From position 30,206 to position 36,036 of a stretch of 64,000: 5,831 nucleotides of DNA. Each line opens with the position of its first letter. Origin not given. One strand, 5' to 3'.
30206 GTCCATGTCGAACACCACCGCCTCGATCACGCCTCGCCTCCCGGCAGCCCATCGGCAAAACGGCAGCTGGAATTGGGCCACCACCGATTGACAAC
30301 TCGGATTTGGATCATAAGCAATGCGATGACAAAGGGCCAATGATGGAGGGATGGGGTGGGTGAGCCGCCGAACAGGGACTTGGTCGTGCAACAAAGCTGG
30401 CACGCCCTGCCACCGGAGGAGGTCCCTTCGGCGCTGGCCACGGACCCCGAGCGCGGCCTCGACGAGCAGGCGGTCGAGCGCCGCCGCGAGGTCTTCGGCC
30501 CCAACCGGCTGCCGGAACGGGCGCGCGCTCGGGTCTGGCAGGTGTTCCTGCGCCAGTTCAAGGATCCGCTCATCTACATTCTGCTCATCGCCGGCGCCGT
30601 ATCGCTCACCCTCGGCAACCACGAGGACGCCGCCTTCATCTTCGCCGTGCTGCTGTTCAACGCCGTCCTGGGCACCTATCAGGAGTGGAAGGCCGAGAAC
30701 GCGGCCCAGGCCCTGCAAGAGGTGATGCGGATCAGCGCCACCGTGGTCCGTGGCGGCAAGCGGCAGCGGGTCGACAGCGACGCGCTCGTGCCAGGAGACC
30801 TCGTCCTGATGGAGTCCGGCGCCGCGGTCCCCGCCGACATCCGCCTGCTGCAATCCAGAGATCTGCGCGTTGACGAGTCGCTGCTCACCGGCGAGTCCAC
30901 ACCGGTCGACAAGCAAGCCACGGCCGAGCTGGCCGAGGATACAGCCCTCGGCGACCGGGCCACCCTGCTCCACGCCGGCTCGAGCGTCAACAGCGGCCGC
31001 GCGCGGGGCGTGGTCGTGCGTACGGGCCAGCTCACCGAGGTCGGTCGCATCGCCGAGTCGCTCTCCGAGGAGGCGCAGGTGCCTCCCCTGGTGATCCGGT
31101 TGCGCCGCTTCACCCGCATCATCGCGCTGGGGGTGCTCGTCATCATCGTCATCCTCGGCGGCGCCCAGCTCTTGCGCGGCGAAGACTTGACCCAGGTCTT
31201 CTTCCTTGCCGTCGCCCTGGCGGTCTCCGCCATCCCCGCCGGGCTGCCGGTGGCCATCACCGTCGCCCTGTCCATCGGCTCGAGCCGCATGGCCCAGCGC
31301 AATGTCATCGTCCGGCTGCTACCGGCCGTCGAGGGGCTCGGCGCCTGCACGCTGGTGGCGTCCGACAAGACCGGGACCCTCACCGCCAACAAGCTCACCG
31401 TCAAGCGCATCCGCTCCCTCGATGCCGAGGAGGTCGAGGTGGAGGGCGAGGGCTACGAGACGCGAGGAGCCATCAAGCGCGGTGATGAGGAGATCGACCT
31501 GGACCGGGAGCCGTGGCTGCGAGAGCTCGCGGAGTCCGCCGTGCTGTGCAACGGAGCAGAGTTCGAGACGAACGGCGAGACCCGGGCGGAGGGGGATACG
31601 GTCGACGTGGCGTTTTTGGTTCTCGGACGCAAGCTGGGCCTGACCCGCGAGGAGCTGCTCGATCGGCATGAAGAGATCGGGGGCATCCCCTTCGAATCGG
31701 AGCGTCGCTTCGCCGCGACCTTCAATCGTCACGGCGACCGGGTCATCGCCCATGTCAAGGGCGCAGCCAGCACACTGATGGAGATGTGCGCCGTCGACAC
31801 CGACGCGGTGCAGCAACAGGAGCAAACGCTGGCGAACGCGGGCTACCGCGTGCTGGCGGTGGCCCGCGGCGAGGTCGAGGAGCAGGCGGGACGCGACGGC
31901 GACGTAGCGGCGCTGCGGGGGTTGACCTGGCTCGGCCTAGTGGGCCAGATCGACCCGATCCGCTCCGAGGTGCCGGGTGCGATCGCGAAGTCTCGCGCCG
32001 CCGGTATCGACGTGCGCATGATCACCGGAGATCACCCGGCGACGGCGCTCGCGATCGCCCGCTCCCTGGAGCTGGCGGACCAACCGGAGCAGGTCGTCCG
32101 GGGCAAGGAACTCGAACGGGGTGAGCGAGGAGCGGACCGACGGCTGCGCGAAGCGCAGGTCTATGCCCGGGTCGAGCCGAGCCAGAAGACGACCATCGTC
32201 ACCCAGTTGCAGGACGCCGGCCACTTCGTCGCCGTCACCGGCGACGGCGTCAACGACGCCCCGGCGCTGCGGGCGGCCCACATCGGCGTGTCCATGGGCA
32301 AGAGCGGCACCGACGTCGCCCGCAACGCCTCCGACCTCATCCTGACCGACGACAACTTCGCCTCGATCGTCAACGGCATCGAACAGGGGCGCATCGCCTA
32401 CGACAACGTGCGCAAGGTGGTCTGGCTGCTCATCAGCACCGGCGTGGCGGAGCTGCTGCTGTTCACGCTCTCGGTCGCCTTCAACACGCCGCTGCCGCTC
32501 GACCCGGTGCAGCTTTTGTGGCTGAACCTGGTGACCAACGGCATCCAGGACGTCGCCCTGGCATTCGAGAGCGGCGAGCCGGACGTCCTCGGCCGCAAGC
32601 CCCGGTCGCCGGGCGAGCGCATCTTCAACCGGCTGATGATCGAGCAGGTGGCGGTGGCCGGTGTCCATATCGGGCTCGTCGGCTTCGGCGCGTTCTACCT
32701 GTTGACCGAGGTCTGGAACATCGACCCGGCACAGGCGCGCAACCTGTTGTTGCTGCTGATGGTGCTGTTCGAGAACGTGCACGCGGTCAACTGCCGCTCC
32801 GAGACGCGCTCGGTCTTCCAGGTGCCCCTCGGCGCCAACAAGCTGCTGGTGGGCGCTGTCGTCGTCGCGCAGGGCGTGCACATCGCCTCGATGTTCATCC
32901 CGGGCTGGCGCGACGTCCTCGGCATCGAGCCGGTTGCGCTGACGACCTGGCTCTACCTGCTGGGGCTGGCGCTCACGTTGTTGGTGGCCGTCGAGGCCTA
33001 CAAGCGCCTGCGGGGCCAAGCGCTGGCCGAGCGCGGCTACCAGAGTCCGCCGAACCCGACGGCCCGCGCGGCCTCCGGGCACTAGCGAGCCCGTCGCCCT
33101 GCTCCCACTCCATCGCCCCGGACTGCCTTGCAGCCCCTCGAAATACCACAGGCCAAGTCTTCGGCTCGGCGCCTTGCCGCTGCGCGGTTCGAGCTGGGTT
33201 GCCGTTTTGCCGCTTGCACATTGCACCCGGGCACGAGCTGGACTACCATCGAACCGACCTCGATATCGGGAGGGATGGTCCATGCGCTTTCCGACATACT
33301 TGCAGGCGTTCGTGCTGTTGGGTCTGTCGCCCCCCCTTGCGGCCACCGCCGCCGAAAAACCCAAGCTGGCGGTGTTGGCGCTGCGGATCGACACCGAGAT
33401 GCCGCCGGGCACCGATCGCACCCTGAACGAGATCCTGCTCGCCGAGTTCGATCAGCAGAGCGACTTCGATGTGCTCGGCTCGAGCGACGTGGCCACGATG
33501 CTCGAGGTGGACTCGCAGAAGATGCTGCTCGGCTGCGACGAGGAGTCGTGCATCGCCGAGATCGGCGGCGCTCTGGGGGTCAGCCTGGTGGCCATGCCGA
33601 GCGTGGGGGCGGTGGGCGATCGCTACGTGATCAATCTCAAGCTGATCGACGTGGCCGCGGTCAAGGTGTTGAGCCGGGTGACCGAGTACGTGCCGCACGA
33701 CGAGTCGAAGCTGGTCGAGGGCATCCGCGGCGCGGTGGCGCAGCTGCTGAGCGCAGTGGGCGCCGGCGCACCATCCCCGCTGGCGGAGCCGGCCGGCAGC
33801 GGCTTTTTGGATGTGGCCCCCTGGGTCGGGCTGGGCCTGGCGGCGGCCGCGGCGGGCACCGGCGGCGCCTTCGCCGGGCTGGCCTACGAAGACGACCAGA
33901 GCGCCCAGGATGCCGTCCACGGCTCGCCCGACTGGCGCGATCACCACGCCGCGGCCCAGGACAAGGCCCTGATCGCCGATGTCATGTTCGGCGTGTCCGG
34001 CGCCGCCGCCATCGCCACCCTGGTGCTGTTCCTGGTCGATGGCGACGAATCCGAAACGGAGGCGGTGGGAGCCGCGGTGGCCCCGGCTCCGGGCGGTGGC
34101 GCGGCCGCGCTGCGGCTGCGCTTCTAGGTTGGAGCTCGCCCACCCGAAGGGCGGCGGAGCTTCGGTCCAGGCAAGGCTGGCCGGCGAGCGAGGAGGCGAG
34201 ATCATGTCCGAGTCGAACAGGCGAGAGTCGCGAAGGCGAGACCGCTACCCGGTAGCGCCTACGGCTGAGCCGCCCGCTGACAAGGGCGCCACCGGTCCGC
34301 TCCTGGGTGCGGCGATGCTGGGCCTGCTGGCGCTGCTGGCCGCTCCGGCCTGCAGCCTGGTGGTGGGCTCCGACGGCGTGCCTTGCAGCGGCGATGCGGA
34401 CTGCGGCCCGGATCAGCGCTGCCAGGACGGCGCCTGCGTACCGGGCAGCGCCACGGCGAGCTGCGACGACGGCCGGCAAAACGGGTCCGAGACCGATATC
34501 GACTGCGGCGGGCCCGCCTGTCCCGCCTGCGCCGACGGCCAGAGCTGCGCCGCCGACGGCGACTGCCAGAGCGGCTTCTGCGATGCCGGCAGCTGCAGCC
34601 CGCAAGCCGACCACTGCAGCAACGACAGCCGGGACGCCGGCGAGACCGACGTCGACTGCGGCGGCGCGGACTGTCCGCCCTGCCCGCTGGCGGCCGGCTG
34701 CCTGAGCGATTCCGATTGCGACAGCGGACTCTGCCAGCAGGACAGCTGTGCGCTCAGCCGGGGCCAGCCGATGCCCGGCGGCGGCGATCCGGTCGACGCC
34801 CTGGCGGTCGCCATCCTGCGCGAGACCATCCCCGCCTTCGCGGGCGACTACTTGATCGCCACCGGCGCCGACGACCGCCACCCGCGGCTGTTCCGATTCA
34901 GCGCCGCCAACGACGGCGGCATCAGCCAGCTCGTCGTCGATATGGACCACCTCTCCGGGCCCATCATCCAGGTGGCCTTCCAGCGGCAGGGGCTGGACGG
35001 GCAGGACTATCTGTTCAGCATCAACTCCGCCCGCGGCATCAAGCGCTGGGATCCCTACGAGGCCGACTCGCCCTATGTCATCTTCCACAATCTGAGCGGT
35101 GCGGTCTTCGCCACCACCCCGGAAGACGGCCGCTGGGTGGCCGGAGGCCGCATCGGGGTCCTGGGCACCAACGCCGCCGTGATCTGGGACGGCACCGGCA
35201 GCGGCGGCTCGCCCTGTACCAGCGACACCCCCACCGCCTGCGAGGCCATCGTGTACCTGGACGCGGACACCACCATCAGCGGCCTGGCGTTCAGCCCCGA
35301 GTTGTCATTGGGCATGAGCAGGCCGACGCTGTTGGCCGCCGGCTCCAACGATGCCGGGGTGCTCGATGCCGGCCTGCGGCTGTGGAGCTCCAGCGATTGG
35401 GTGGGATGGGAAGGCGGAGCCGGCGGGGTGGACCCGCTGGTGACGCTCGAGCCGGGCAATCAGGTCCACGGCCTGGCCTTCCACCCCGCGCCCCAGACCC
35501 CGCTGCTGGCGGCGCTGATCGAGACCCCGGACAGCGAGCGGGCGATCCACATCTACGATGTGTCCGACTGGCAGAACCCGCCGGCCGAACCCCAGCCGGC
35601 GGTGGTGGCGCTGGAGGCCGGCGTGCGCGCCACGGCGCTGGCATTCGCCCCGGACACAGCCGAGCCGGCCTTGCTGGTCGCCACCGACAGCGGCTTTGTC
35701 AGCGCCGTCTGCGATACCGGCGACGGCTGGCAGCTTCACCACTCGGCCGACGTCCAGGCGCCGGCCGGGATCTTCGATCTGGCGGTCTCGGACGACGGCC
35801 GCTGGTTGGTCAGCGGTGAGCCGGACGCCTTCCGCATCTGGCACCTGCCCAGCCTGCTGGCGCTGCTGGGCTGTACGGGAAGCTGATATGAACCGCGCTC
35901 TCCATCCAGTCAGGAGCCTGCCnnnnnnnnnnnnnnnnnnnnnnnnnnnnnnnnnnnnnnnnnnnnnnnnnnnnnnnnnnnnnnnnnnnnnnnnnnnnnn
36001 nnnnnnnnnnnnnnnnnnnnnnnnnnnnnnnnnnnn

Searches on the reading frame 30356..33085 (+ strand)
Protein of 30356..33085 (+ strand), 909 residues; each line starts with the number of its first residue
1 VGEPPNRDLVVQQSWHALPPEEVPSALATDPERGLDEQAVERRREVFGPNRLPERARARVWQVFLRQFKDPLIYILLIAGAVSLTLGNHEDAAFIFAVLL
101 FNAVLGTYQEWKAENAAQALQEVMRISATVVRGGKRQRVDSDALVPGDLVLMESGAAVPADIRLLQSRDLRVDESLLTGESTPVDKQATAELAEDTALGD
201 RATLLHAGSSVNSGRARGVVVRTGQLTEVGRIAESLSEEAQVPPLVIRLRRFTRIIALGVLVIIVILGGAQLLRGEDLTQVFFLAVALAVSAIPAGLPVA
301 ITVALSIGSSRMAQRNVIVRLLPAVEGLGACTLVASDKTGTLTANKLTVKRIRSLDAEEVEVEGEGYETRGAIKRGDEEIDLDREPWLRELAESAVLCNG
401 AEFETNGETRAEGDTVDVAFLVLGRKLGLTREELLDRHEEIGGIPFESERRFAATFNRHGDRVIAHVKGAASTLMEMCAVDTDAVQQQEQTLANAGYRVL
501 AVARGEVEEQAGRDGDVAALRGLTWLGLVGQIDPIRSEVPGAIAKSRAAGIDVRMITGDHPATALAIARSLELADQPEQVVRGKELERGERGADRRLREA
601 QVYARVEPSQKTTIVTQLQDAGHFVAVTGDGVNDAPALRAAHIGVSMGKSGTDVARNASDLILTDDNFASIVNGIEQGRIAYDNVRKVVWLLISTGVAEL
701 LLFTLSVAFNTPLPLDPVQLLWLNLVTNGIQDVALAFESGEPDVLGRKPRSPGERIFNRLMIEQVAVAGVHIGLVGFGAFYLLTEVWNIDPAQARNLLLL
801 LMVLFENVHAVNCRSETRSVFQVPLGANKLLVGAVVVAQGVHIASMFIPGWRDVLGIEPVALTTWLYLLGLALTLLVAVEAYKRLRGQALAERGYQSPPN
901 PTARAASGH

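Call 57: search_protein_families(library=pfam, proteins=[window:30356-33085:+], max_evalue=0.001)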
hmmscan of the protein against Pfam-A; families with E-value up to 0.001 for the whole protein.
window:30356-33085:+ (909 aa): 5 families
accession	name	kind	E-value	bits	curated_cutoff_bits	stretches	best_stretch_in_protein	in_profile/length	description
PF00122.25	E1-E2_ATPase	-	2.5e-47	161.2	28.1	1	125-315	4-181/181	E1-E2 ATPase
PF00689.26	Cation_ATPase_C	-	2.7e-44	151.5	27.3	1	712-885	1-175/175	Cation transporting ATPase, C-terminus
PF00690.31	Cation_ATPase_N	-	8.3e-25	86.7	20.4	1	15-83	1-69/69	Cation transporter/ATPase, N-terminus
PF00702.32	Hydrolase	-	4.2e-13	50.6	26.4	1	448-642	28-191/191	haloacid dehalogenase-like hydrolase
PF13246.12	Cation_ATPase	-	3.1e-12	46.8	21.7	1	396-478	1-88/91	Cation transport ATPase (P-type)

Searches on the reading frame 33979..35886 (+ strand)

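Call 57: search_protein_families(library=pfam, proteins=[window:33979-35886:+], max_evalue=0.001)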
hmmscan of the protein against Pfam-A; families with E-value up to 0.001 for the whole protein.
window:33979-35886:+ (635 aa): 1 family
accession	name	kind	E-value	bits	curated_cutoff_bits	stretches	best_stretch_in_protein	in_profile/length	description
PF00400.38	WD40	-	0.00012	23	27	0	596-614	12-30/39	WD domain, G-beta repeat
